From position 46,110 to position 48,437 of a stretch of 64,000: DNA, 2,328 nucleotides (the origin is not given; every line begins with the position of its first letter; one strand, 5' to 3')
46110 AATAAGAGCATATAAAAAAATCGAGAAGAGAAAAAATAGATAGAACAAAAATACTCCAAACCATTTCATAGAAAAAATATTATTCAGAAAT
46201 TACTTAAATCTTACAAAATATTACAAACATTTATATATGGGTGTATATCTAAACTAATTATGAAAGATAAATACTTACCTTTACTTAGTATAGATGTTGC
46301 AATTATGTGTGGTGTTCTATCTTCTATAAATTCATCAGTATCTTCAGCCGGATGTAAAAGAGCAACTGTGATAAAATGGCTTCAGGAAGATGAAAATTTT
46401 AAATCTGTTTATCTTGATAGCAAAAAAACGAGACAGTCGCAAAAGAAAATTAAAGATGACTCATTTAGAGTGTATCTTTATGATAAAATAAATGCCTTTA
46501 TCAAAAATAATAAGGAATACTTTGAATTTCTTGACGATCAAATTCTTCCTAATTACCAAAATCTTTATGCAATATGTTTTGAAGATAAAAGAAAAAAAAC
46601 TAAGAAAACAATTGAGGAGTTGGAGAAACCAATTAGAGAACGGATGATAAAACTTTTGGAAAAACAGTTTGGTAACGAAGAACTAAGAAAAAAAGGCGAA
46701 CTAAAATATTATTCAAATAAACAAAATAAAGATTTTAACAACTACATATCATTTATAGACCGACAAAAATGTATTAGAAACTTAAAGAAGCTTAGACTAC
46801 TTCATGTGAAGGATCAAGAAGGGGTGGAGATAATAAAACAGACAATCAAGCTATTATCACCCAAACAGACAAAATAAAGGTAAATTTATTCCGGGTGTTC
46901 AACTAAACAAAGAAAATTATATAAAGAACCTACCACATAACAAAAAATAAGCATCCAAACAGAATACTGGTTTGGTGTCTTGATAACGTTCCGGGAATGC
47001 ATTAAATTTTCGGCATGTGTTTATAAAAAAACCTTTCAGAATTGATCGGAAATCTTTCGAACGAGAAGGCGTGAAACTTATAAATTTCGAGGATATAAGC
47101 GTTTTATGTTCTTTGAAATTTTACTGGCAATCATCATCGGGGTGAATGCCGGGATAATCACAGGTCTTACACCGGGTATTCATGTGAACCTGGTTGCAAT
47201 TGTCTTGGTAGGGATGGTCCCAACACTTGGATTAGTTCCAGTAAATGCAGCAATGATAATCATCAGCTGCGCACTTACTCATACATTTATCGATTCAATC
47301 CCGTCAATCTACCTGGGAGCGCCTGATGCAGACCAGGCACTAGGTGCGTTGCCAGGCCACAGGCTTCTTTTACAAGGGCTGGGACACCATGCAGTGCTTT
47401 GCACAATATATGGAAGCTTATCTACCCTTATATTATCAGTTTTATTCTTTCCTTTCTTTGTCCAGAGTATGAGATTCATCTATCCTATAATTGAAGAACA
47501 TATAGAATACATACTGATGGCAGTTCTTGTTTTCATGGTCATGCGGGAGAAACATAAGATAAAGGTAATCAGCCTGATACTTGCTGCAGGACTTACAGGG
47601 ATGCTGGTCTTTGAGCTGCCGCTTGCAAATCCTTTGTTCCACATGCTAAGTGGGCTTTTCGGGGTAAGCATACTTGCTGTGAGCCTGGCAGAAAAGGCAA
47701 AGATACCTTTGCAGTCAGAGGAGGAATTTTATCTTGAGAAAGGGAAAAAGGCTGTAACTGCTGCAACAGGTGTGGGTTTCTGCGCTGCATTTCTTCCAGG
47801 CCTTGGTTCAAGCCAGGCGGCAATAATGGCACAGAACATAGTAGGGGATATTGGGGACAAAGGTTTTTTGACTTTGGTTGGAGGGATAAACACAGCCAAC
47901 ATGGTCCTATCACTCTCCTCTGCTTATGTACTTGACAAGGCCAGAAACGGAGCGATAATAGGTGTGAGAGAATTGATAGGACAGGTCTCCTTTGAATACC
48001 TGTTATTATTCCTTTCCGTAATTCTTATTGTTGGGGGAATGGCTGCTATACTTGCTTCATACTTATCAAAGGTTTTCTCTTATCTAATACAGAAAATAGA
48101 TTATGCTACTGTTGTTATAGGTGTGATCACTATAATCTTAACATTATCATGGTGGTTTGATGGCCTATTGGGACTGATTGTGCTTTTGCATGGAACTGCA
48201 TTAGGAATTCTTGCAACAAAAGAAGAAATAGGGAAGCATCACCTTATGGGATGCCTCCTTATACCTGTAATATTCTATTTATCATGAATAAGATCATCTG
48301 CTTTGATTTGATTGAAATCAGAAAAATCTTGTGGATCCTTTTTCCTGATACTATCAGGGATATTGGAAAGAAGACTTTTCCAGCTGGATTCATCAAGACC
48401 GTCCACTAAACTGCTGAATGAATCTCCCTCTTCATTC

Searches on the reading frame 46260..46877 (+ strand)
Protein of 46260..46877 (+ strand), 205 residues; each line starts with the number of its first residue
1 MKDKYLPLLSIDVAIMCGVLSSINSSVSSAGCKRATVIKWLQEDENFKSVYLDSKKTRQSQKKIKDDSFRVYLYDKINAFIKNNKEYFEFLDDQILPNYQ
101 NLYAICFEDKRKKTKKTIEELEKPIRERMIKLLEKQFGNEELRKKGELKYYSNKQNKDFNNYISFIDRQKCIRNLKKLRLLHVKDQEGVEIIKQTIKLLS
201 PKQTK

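Call 9: search_protein_families(library=pfam, proteins=[window:46260-46877:+], max_evalue=0.01)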
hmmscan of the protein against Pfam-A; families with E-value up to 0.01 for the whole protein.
window:46260-46877:+ (205 aa): 0 families

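Call 66: search_protein_families(library=phrogs, proteins=[window:46260-46877:+], max_evalue=0.001)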
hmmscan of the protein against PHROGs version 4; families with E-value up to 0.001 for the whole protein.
window:46260-46877:+ (205 aa): 0 families

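Call 67: find_encoding_contigs(protein=window:46260-46877:+, flank=3000, max_places=10)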
Protein window:46260-46877:+ (205 aa): 1 contig read that carries it; 1 place shown.
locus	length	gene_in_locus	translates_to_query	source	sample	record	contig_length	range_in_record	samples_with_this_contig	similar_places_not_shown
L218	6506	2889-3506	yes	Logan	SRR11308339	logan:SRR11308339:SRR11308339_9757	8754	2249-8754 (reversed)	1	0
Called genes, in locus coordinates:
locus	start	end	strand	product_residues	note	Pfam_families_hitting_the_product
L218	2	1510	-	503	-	?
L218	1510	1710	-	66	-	-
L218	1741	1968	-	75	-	-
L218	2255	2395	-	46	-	-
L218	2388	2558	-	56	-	-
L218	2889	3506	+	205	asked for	-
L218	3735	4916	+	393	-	PF01970:TctA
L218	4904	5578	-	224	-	-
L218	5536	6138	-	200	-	-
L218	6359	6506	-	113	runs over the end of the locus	-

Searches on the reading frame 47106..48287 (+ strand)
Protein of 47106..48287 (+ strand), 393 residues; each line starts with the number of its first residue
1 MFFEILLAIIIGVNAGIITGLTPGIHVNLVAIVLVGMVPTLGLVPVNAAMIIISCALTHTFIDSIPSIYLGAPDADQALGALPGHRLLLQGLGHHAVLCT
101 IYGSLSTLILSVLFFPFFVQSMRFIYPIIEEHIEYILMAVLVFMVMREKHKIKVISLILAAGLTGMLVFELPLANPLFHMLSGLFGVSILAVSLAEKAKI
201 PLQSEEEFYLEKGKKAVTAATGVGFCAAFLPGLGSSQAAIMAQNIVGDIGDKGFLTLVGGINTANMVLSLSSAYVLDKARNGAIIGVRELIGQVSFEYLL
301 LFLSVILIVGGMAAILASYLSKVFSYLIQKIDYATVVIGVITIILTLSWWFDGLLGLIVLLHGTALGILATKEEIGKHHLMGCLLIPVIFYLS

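Call 9: search_protein_families(library=pfam, proteins=[window:47106-48287:+], max_evalue=0.01)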
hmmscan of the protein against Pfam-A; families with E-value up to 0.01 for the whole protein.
window:47106-48287:+ (393 aa): 2 families
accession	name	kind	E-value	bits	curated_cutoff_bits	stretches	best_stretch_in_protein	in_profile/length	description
PF01970.21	TctA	-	4.5e-45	154.5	28.9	1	6-381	1-422/423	Tripartite tricarboxylate transporter TctA family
PF04021.17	Class_IIIsignal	-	0.0011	19.3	23.7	1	292-309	3-20/27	Class III signal peptide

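Call 11: find_homologous_proteins(query=window:47106-48287:+, max_evalue=1e-20)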
Query window:47106-48287:+ (393 aa): 1921 proteins with E <= 1e-20 among 8000 candidates; the best 120 are listed.
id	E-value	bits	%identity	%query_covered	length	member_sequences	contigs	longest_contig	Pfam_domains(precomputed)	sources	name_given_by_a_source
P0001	1.6e-240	816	100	100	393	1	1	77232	PF01970.22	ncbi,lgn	ncbi:MAG: tripartite tricarboxylate transporter permease [Candidatus Woesearchaeota archaeon]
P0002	3.0e-215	733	89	99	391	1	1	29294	PF01970.22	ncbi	ncbi:MAG: tripartite tricarboxylate transporter permease [Candidatus Woesearchaeota archaeon]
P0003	1.5e-123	431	54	100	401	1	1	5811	PF01970.22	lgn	-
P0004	2.0e-123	431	55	99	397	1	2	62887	PF01970.22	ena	-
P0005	2.2e-123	430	55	99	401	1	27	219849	PF01970.22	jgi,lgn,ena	jgi:putative membrane protein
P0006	2.3e-123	430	55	99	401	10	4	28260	PF01970.22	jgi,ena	jgi:putative membrane protein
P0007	3.0e-122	427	56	99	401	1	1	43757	PF01970.22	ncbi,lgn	-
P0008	6.8e-122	426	55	99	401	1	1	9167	PF01970.22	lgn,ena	-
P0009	1.5e-121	424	54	99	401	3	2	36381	PF01970.22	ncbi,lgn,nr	ncbi:MAG: tripartite tricarboxylate transporter permease [Nanoarchaeota archaeon]|nr:tripartite tric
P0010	1.8e-121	424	54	99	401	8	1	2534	PF01970.22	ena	-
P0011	6.7e-121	422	55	99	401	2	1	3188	PF01970.22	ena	-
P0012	1.8e-120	421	55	99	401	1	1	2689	PF01970.22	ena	-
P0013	2.5e-120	420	54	99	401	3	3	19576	PF01970.22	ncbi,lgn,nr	ncbi:tripartite tricarboxylate transporter permease [Candidatus Woesearchaeota archaeon]|nr:triparti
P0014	3.5e-120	420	54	99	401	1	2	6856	PF01970.22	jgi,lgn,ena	-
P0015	6.2e-120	419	53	99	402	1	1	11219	PF01970.22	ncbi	-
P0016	7.0e-120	419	54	96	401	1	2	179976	PF01970.22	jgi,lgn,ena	-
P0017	7.3e-120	419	54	99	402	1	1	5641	PF01970.22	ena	-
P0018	9.0e-120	419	54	99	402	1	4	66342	PF01970.22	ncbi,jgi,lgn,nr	ncbi:MAG: tripartite tricarboxylate transporter permease [Nanoarchaeota archaeon]|nr:tripartite tric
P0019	1.0e-119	418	53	99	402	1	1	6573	PF01970.22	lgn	-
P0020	1.3e-119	418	53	99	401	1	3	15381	PF01970.22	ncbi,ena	ncbi:MAG: tripartite tricarboxylate transporter permease [Nanoarchaeota archaeon]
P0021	1.4e-119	418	55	99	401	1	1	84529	PF01970.22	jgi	jgi:putative membrane protein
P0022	2.1e-119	417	53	99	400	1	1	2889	PF01970.22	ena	-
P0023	2.5e-119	417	54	99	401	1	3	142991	PF01970.22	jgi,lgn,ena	jgi:putative membrane protein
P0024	2.8e-119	417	54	99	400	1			PF01970.22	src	-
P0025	6.3e-119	416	53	99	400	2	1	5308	PF01970.22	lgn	-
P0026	6.3e-119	416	54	96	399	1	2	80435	PF01970.22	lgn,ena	-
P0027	6.8e-119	416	54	100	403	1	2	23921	PF01970.22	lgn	-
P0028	9.6e-119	415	54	99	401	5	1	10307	PF01970.22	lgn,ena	-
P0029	1.1e-118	415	55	99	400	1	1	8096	PF01970.22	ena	-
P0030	1.1e-118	415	55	99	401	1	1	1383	PF01970.22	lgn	-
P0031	1.2e-118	415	53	99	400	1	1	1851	PF01970.22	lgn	-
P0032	1.3e-118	415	53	99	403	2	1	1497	PF01970.22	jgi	jgi:putative membrane protein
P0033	2.1e-118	414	53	99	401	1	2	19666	PF01970.22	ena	-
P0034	2.9e-118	414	53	94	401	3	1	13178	PF01970.22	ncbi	-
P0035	2.9e-118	414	55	99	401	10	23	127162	PF01970.22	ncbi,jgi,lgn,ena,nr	ncbi:hypothetical protein HON71_03095 [Candidatus Woesearchaeota archaeon]|jgi:putative membrane pro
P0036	3.1e-118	414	55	99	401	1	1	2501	PF01970.22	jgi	jgi:putative membrane protein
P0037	3.3e-118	413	54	99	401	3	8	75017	PF01970.22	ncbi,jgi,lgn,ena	-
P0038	3.5e-118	413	52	99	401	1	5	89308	PF01970.22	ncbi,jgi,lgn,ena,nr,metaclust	ncbi:MAG TPA: tripartite tricarboxylate transporter permease [Candidatus Nanoarchaeia archaeon]|nr:t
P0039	4.4e-118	413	52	99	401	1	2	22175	PF01970.22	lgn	-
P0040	4.9e-118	413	54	99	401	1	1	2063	PF01970.22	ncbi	-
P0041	5.3e-118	413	54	99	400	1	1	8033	PF01970.22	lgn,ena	-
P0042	6.4e-118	413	52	100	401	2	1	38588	PF01970.22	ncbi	-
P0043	6.8e-118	412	55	99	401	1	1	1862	PF01970.22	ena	-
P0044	7.5e-118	412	52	99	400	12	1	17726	PF01970.22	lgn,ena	-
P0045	8.5e-118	412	54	99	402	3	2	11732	PF01970.22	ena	-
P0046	8.7e-118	412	54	99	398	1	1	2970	PF01970.22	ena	-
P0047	1.0e-117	412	53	99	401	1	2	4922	PF01970.22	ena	-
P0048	1.2e-117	412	53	99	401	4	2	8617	PF01970.22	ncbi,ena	ncbi:MAG: tripartite tricarboxylate transporter permease [Nanoarchaeota archaeon]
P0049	1.3e-117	412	52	97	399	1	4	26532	PF01970.22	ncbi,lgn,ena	ncbi:MAG: tripartite tricarboxylate transporter permease [Nanoarchaeota archaeon]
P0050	1.3e-117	412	52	99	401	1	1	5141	PF01970.22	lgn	-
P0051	1.3e-117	412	54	99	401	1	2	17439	PF01970.22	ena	-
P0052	1.3e-117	411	52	99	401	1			PF01970.22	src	-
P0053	1.3e-117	411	53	99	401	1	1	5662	PF01970.22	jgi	-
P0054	1.3e-117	411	54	99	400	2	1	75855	PF01970.22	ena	-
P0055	1.4e-117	411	54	99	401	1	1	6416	PF01970.22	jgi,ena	-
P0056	1.4e-117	411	54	99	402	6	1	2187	PF01970.22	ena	-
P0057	1.6e-117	411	54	99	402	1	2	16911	PF01970.22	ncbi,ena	-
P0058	1.7e-117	411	52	99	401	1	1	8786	PF01970.22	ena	-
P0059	2.0e-117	411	52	100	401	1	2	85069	PF01970.22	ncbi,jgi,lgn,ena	-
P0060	2.0e-117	411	54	99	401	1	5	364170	PF01970.22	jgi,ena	jgi:putative membrane protein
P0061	2.1e-117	411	53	99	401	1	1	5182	PF01970.22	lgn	-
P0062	2.1e-117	411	52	100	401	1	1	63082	PF01970.22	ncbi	-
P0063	2.3e-117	411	55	99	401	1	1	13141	PF01970.22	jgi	jgi:putative membrane protein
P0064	2.4e-117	411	54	99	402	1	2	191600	PF01970.22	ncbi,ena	-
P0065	2.9e-117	410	52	99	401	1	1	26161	PF01970.22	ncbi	-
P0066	3.1e-117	410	53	99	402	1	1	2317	PF01970.22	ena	-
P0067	4.3e-117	410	53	100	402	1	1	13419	PF01970.22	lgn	-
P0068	4.4e-117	410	52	100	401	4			PF01970.22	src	-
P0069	5.0e-117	410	53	99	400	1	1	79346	PF01970.22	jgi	jgi:putative membrane protein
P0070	5.5e-117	409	54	99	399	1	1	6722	PF01970.22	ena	-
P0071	6.0e-117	409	53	99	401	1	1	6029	PF01970.22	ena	-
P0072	6.2e-117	409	52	99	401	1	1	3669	PF01970.22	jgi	jgi:putative membrane protein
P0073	7.7e-117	409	52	99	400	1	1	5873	PF01970.22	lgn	-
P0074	9.1e-117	409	51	100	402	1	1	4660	PF01970.22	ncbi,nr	ncbi:tripartite tricarboxylate transporter permease [Candidatus Woesearchaeota archaeon]|nr:triparti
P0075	1.1e-116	408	53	99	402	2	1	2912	PF01970.22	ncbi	-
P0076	1.2e-116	408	52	99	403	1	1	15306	PF01970.22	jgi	jgi:putative membrane protein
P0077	1.2e-116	408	53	99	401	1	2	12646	PF01970.22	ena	-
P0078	1.2e-116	408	52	99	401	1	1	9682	PF01970.22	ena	-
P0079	1.2e-116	408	53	99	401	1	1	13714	PF01970.22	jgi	jgi:putative membrane protein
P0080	1.4e-116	408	52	99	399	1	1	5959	PF01970.22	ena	-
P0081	1.5e-116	408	54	99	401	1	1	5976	PF01970.22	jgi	jgi:putative membrane protein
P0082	1.8e-116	408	52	99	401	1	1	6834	PF01970.22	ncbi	-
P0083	2.0e-116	408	52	99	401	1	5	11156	PF01970.22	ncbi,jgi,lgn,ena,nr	ncbi:MAG TPA: tripartite tricarboxylate transporter permease [Candidatus Nanoarchaeia archaeon]|nr:t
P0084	2.4e-116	407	53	99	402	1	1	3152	PF01970.22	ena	-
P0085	2.4e-116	407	53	97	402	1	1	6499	PF01970.22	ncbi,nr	ncbi:MAG: tripartite tricarboxylate transporter permease [Nanoarchaeota archaeon]|nr:tripartite tric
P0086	2.5e-116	407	53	99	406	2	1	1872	PF01970.22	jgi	-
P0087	2.7e-116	407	53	99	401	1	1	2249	PF01970.22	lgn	-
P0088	2.7e-116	407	52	99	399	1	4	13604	PF01970.22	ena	-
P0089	2.7e-116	407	52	100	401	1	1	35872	PF01970.22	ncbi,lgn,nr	ncbi:tripartite tricarboxylate transporter permease [Candidatus Woesearchaeota archaeon]|nr:triparti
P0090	2.7e-116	407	53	99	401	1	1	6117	PF01970.22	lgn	-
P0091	2.8e-116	407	53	94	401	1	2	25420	PF01970.22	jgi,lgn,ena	-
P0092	3.3e-116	407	53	99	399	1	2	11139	PF01970.22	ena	-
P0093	3.6e-116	407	52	99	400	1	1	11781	PF01970.22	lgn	-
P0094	4.2e-116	407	52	99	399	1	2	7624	PF01970.22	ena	-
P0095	4.8e-116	406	53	99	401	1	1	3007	PF01970.22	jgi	jgi:putative membrane protein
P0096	4.8e-116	406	54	99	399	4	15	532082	PF01970.22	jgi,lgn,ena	jgi:putative membrane protein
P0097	7.5e-116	406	53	99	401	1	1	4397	PF01970.22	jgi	jgi:putative membrane protein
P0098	8.1e-116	406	54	99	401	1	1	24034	PF01970.22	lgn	-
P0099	8.4e-116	406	52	99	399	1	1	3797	PF01970.22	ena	-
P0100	8.5e-116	406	53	99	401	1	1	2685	PF01970.22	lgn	-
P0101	9.8e-116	405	53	99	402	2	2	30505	PF01970.22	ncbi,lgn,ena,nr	ncbi:TPA: hypothetical protein HA278_06695 [Candidatus Woesearchaeota archaeon]|nr:hypothetical prot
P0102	1.0e-115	405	52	99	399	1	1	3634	PF01970.22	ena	-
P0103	1.1e-115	405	53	98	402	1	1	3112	PF01970.22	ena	-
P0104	1.2e-115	405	52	99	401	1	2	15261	PF01970.22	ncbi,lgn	-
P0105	1.3e-115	405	52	99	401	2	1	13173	PF01970.22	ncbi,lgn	-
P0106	1.3e-115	405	53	96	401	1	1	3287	PF01970.22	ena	-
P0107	1.7e-115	405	51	99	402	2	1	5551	PF01970.22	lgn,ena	-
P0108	1.8e-115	404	52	95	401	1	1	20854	PF01970.22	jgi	jgi:putative membrane protein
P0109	1.9e-115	404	52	99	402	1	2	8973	PF01970.22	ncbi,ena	-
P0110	2.1e-115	404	52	99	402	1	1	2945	PF01970.22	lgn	-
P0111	2.4e-115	404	52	100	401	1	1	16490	PF01970.22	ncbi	-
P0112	2.8e-115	404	54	99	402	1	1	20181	PF01970.22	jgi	jgi:putative membrane protein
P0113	2.8e-115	404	53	99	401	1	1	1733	PF01970.22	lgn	-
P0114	3.3e-115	404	52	96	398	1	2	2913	PF01970.22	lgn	-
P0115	3.5e-115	403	54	99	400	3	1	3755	PF01970.22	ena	-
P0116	3.7e-115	403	52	99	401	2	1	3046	PF01970.22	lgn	-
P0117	4.0e-115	403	54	99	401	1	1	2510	PF01970.22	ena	-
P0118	4.3e-115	403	51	99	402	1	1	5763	PF01970.22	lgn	-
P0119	5.0e-115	403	53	99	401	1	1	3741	PF01970.22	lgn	-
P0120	5.0e-115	403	52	99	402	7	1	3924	PF01970.22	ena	-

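Call 13: find_encoding_contigs(protein=P0002, flank=10000, max_places=4)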
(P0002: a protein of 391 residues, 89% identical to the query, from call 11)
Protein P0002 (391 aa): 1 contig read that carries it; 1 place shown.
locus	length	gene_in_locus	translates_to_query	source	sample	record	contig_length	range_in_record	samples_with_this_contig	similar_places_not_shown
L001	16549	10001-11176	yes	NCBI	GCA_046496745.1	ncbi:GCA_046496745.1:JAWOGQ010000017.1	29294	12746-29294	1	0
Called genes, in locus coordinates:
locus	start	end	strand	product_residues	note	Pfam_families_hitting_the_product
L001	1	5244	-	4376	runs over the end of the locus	PF01835:MG2 (faint), PF10102:DUF2341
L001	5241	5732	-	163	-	PF08281:Sigma70_r4_2 (weak), PF13384:HTH_23 (faint)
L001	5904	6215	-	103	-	PF17032:Zn_ribbon_15 (weak), PF12773:DZR (weak)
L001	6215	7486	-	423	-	PF02403:Seryl_tRNA_N, PF00587:tRNA-synt_2b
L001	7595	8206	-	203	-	PF01135:PCMT, PF13847:Methyltransf_31, PF13649:Methyltransf_25 (weak)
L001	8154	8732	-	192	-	-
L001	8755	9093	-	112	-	PF09685:MamF_MmsF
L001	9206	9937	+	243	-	-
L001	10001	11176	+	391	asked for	PF01970:TctA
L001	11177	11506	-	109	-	-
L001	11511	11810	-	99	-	-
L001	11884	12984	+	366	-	PF01368:DHH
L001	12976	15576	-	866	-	-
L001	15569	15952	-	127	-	PF13404:HTH_AsnC-type, PF13412:HTH_24, PF01047:MarR (weak), PF08279:HTH_11, PF08280:HTH_Mga (weak), PF22451:NirdL-like_HTH (faint)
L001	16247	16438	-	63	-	PF06182:ABC2_membrane_6 (weak)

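Call 60: find_encoding_contigs(protein=P0007, flank=10000, max_places=3)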
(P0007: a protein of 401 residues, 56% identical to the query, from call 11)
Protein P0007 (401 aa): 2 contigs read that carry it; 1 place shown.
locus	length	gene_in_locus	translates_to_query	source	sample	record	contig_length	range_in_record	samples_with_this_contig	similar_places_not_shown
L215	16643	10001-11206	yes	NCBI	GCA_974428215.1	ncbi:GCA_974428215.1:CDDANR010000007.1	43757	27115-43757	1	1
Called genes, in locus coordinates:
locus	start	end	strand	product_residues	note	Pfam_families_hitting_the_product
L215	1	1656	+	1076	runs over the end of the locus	PF02518:HATPase_c, PF00204:DNA_gyraseB, PF14890:Intein_splicing, PF01751:Toprim, PF00986:DNA_gyraseB_C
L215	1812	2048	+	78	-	-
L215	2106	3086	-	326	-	PF12840:HTH_20 (faint), PF13404:HTH_AsnC-type, PF13412:HTH_24, PF13404:HTH_AsnC-type, PF13412:HTH_24 (weak)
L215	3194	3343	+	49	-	-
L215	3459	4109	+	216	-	-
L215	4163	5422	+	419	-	PF02518:HATPase_c (weak), PF13589:HATPase_c_3, PF17942:Morc6_S5, PF00391:PEP-utilizers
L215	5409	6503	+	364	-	-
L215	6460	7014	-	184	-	-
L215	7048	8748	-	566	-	PF00999:Na_H_Exchanger, PF02254:TrkA_N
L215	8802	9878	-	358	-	PF00990:GGDEF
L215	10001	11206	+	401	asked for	PF01970:TctA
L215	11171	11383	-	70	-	-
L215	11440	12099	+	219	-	-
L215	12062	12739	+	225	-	PF09970:DUF2204 (weak), PF19502:DUF6036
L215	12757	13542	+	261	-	PF00149:Metallophos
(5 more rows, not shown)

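Call 61: find_encoding_contigs(protein=P0008, flank=10000, max_places=3)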
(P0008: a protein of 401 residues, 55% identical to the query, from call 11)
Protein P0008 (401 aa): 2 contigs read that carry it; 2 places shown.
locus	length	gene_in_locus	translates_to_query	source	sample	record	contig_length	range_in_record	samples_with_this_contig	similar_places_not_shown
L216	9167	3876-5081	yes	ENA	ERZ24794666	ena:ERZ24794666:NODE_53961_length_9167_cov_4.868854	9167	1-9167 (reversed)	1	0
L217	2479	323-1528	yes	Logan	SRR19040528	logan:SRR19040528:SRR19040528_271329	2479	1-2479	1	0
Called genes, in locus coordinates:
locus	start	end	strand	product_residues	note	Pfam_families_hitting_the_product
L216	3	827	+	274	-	?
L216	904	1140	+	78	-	-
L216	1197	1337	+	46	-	-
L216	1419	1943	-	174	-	PF01928:CYTH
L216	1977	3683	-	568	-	PF00999:Na_H_Exchanger, PF02254:TrkA_N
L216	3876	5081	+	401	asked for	PF01970:TctA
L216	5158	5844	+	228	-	PF00149:Metallophos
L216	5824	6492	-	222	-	PF00211:Guanylate_cyc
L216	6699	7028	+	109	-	-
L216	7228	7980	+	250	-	PF00561:Abhydrolase_1, PF12146:Hydrolase_4, PF12697:Abhydrolase_6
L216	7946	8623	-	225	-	PF14602:Hexapep_2 (faint), PF00132:Hexapep (weak)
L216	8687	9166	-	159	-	?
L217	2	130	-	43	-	?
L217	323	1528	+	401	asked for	PF01970:TctA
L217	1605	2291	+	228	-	PF00149:Metallophos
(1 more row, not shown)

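Call 70: search_protein_families(library=ncbifam, proteins=[window:47106-48287:+], max_evalue=0.001)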
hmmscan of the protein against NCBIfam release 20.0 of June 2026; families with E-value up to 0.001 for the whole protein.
window:47106-48287:+ (393 aa): 0 families

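Call 81: find_encoding_contigs(protein=P0109, flank=10000, max_places=4)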
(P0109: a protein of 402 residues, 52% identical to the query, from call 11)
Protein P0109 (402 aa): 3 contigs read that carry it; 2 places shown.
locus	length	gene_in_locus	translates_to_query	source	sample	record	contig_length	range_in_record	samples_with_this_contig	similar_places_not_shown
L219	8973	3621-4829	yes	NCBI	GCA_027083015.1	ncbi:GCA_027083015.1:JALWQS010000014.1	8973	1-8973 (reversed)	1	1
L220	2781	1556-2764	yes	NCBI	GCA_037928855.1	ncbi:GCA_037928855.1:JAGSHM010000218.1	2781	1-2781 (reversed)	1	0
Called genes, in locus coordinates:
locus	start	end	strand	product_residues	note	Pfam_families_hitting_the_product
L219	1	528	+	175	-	?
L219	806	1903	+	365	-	-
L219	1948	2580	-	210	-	PF00929:RNase_T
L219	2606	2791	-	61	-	-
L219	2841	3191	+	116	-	-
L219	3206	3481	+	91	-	PF01050:MannoseP_isomer (weak), PF02311:AraC_binding (weak), PF07883:Cupin_2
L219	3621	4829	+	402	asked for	PF01970:TctA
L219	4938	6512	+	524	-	PF19289:PmbA_TldD_3rd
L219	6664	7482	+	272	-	PF01694:Rhomboid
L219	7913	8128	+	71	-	PF00125:Histone, PF15511:CENP-T_C (weak), PF00808:CBFD_NFYB_HMF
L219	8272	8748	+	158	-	PF02502:LacAB_rpiB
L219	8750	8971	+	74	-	?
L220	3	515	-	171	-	?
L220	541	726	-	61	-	-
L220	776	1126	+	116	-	-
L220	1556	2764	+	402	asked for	PF01970:TctA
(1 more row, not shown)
